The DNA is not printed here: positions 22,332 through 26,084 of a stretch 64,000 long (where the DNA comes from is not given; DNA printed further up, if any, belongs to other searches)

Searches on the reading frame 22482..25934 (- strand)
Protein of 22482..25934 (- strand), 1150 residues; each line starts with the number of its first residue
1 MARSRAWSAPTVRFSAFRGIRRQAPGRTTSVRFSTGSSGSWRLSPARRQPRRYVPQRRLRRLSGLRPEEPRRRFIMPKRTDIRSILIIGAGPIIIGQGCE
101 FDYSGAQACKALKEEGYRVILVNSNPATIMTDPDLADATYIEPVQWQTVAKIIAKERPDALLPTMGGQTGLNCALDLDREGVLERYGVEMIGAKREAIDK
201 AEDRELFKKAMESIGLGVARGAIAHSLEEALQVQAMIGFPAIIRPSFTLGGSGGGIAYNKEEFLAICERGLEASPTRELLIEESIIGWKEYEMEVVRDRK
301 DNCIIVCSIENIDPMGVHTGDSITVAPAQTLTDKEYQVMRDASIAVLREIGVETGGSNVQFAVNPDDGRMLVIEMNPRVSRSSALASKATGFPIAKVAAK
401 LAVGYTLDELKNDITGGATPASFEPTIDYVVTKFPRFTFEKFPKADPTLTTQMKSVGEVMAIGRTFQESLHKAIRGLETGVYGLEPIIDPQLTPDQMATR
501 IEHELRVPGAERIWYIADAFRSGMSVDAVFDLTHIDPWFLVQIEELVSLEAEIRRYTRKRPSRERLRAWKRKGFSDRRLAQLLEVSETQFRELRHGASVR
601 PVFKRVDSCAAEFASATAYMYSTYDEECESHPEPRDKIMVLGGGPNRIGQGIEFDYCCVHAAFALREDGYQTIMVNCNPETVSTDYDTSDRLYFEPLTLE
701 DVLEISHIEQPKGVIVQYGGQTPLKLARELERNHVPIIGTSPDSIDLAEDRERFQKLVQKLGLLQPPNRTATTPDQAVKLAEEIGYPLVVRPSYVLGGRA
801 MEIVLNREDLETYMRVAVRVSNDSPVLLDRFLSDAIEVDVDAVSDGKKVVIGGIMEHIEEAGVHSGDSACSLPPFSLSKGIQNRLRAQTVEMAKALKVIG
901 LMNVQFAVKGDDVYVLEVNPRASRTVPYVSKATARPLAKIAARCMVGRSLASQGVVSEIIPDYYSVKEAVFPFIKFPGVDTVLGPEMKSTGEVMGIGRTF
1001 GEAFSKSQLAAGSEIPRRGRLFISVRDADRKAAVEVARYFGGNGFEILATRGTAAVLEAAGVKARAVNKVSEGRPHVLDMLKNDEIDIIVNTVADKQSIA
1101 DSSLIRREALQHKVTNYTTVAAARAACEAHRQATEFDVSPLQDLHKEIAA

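Call 61: search_protein_families(library=ncbifam, proteins=[window:22482-25934:-], max_evalue=1e-10)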
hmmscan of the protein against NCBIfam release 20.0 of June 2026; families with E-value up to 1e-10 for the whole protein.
window:22482-25934:- (1150 aa): 26 families (the best 25 are shown)
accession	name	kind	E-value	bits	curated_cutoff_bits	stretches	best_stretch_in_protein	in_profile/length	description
NF003671.0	PRK05294.1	equivalog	0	1761.6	599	1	76-1144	1-1057/1058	carbamoyl-phosphate synthase large subunit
TIGR01369.1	CPSaseII_lrg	equivalog_domain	0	1557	1027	1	77-1129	1-1051/1052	carbamoyl-phosphate synthase (glutamine-hydrolyzing) large subunit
NF006406.0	PRK08654.1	equivalog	6.8e-33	113.9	739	2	183-415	95-328/499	acetyl-CoA carboxylase biotin carboxylase subunit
NF009402.0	PRK12767.1-1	equivalog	3.2e-28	98.5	218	2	104-386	15-283/329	carbamoyl phosphate synthase-like protein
NF006367.0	PRK08591.1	subfamily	6.3e-28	97.7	597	2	182-415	94-329/451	acetyl-CoA carboxylase biotin carboxylase subunit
NF053643.1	Ddl_archaea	equivalog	1.9e-27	96.2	500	2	664-934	17-283/367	putative pseudomurein biosynthesis ATP-grasp protein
NF009554.0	PRK12999.1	equivalog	2.1e-27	95.4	965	2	184-411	100-329/1147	pyruvate carboxylase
TIGR01235.1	pyruv_carbox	equivalog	3.9e-26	90.9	1114.45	2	184-411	96-325/1143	pyruvate carboxylase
TIGR00514.1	accC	equivalog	2.2e-25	89.4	626.5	1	182-414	94-328/449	acetyl-CoA carboxylase biotin carboxylase subunit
NF006286.0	PRK08462.1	equivalog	3.9e-25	88.6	740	2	183-409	97-325/445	acetyl-CoA carboxylase biotin carboxylase subunit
NF005525.0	PRK07178.1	equivalog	2.4e-24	85.9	768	1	182-415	93-327/471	acetyl-CoA carboxylase biotin carboxylase subunit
NF004085.0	PRK05586.1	equivalog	3.4e-22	78.9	723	1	187-414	99-328/448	acetyl-CoA carboxylase biotin carboxylase subunit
TIGR01205.1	D_ala_D_alaTIGR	subfamily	9.5e-22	77.4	245.65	1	104-377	19-285/318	D-alanine--D-alanine ligase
NF006766.0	PRK09288.1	equivalog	2e-21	76.2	339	1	728-925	92-288/396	formate-dependent phosphoribosylglycinamide formyltransferase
TIGR01142.1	purT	equivalog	6.3e-20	71.4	502.15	1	728-925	79-275/380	phosphoribosylglycinamide formyltransferase 2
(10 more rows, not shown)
